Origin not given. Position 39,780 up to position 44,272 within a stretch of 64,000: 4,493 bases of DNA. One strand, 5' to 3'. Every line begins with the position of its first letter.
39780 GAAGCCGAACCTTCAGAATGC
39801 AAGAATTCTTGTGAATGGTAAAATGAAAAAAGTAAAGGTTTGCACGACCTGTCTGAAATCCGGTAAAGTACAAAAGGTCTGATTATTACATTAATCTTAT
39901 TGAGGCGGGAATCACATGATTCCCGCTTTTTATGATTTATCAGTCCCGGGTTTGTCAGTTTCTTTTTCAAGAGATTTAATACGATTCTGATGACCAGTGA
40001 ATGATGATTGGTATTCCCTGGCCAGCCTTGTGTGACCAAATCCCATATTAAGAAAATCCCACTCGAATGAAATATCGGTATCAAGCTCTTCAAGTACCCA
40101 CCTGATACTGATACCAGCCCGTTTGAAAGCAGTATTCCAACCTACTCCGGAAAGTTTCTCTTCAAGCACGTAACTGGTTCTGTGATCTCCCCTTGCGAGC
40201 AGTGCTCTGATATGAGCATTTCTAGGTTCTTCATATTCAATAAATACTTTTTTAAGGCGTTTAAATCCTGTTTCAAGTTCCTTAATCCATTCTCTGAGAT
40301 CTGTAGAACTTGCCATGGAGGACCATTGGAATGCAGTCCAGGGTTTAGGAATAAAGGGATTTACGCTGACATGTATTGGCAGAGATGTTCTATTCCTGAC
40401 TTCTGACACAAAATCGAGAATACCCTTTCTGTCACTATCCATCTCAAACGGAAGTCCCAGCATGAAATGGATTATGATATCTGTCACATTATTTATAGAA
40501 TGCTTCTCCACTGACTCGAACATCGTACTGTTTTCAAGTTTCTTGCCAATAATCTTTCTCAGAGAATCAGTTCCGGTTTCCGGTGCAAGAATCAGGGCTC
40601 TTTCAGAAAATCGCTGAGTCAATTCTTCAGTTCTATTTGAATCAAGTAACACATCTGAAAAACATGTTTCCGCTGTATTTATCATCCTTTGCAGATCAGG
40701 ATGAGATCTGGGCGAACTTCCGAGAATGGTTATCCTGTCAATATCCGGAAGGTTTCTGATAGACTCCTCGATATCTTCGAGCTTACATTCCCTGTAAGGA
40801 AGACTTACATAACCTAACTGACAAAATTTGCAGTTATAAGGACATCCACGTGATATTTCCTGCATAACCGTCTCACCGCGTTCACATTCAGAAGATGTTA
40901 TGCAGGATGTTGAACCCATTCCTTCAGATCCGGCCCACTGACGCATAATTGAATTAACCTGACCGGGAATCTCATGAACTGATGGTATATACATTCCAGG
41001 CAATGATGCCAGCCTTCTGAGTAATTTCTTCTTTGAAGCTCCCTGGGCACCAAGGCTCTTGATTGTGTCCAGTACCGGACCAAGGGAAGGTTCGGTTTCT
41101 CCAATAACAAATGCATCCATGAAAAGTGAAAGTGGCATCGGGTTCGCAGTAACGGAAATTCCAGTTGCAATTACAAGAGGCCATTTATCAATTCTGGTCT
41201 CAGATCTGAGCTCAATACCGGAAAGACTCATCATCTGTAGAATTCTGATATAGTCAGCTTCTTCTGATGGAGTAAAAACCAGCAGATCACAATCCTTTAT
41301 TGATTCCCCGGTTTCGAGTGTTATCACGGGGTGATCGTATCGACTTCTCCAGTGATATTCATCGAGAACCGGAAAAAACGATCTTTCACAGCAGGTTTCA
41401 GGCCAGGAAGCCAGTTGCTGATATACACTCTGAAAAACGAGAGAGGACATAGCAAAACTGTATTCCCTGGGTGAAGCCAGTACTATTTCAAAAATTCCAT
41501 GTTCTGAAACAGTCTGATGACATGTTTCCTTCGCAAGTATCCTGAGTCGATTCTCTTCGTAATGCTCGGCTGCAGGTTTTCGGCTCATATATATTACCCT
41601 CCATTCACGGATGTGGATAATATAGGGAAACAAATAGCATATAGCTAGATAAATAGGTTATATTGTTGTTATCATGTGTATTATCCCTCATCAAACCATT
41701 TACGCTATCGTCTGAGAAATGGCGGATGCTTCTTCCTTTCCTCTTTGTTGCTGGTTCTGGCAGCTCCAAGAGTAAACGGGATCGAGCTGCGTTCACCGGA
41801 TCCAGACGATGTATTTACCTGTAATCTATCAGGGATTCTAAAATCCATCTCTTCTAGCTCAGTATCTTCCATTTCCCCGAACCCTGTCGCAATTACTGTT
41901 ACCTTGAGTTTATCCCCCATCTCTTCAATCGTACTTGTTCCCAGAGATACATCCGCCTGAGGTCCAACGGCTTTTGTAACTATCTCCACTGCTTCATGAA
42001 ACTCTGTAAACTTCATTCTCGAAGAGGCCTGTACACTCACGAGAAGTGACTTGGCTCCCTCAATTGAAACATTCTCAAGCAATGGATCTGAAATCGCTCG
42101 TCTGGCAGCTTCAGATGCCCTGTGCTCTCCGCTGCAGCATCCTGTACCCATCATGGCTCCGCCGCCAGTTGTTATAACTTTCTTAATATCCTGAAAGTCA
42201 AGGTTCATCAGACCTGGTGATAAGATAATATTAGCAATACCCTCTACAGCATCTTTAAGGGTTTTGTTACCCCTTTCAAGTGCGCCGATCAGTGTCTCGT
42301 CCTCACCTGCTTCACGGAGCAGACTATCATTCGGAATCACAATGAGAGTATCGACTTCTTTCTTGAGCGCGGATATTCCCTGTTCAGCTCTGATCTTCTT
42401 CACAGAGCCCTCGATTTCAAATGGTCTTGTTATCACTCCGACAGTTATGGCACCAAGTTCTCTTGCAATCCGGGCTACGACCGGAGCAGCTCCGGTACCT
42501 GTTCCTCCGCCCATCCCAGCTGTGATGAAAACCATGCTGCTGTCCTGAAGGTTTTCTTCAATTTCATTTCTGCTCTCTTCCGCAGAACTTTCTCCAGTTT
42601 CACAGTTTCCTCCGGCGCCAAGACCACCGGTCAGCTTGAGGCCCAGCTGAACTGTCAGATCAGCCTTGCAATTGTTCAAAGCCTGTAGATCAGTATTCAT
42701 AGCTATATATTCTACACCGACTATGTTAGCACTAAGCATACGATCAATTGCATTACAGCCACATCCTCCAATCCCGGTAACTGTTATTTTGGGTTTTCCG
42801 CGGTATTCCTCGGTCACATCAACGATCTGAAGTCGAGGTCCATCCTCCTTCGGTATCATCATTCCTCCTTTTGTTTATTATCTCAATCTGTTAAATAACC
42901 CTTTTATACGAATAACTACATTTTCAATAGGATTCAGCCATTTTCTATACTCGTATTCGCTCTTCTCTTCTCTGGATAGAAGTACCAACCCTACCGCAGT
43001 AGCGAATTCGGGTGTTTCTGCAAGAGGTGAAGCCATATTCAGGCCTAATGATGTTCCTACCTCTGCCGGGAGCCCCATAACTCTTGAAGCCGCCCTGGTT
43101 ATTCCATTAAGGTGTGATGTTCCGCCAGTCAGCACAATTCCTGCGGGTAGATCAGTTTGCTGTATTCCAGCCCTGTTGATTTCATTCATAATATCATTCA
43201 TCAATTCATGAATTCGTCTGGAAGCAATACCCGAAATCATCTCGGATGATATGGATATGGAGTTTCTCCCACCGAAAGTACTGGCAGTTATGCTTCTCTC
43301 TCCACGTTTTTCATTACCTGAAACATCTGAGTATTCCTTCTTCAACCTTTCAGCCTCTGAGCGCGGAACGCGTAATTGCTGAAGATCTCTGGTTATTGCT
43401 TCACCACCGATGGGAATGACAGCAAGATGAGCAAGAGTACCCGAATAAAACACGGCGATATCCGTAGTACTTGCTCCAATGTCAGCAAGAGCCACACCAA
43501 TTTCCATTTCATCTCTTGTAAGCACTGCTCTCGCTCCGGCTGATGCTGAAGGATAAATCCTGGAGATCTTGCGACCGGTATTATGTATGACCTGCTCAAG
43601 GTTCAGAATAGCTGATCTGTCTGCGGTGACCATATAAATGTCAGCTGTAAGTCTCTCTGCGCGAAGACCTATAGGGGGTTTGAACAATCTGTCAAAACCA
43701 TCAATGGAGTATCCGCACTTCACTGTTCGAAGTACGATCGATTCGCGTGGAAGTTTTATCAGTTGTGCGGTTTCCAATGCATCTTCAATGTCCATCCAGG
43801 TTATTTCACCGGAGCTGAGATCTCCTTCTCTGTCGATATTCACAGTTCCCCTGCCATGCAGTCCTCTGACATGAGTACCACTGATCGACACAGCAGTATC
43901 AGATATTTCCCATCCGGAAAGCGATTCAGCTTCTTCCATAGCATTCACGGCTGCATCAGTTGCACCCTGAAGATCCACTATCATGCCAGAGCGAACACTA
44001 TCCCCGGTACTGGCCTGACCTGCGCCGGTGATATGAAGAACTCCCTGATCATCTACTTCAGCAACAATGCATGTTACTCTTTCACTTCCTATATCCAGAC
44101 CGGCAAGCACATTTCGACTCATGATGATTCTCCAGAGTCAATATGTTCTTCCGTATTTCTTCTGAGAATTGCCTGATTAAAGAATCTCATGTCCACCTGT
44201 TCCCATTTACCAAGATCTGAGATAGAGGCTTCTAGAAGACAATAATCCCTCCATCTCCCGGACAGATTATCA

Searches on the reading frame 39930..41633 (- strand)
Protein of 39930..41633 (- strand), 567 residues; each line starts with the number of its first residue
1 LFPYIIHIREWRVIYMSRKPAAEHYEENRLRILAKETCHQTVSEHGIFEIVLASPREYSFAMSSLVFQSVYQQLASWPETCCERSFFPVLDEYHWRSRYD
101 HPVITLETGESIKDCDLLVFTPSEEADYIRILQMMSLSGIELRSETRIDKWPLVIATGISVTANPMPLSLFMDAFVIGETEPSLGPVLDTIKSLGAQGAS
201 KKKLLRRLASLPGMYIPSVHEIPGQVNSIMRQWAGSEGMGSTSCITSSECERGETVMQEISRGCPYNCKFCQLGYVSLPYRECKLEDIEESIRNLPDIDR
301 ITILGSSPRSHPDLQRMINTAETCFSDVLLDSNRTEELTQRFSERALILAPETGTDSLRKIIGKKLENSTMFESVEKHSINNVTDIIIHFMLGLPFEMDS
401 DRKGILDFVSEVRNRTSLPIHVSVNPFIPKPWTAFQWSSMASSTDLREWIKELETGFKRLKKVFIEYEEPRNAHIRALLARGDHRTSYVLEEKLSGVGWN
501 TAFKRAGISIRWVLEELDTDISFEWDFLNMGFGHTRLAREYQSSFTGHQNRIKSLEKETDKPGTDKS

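Call 89: search_protein_families(library=pfam, proteins=[window:39930-41633:-], max_evalue=0.000001)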
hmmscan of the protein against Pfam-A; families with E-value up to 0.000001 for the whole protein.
window:39930-41633:- (567 aa): 2 families
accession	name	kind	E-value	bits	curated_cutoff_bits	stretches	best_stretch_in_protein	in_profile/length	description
PF19864.5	Radical_SAM_N2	-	4.8e-38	130.4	29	1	67-217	2-151/151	Radical SAM proteins, N-terminal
PF04055.27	Radical_SAM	-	1e-12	49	29.5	1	260-409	3-166/166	Radical SAM superfamily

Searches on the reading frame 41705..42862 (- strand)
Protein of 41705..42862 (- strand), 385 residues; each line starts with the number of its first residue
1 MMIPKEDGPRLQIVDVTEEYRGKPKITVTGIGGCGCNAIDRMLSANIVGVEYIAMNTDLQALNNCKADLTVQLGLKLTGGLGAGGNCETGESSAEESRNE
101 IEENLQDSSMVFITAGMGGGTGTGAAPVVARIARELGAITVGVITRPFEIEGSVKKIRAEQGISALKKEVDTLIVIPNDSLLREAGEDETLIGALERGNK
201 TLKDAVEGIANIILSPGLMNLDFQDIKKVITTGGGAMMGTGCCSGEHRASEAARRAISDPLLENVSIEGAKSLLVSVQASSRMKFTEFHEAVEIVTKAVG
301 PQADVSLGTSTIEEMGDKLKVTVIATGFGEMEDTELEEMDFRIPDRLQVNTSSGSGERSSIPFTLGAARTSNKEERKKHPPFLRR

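Call 85: search_protein_families(library=pfam, proteins=[window:41705-42862:-], max_evalue=1e-8)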
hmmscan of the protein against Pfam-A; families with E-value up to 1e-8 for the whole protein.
window:41705-42862:- (385 aa): 2 families
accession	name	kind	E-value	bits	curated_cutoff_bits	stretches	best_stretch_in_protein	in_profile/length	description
PF00091.31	Tubulin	-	1.6e-46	159.4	33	1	25-183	1-187/190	Tubulin/FtsZ family, GTPase domain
PF12327.13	FtsZ_C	-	2.9e-27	95.2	27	1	234-328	1-94/95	FtsZ family, C-terminal domain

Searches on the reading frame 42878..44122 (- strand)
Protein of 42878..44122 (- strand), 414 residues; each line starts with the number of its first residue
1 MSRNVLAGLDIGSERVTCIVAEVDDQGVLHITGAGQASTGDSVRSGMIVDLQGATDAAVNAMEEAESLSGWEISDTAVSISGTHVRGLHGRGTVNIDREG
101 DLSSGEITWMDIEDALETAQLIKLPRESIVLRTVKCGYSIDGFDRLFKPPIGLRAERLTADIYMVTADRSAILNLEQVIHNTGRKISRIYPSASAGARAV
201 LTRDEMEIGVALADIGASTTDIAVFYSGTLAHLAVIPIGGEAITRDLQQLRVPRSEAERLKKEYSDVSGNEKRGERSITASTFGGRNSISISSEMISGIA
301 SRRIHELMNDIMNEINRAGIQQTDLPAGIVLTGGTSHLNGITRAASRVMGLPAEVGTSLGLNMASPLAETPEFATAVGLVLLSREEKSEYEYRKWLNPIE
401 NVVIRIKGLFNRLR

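Call 85: search_protein_families(library=pfam, proteins=[window:42878-44122:-], max_evalue=1e-8)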
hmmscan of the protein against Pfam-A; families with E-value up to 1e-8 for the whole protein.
window:42878-44122:- (414 aa): 3 families
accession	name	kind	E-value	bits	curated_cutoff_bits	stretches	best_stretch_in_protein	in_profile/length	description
PF14450.12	FtsA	-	5.7e-31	108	31.8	1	211-378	1-127/127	Cell division protein FtsA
PF02491.25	SHS2_FTSA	-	1.6e-10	41.6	25.4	1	82-166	1-79/79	SHS2 domain inserted in FTSA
PF06723.19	MreB_Mbl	-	5e-10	39.2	27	1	209-356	146-304/327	MreB/Mbl protein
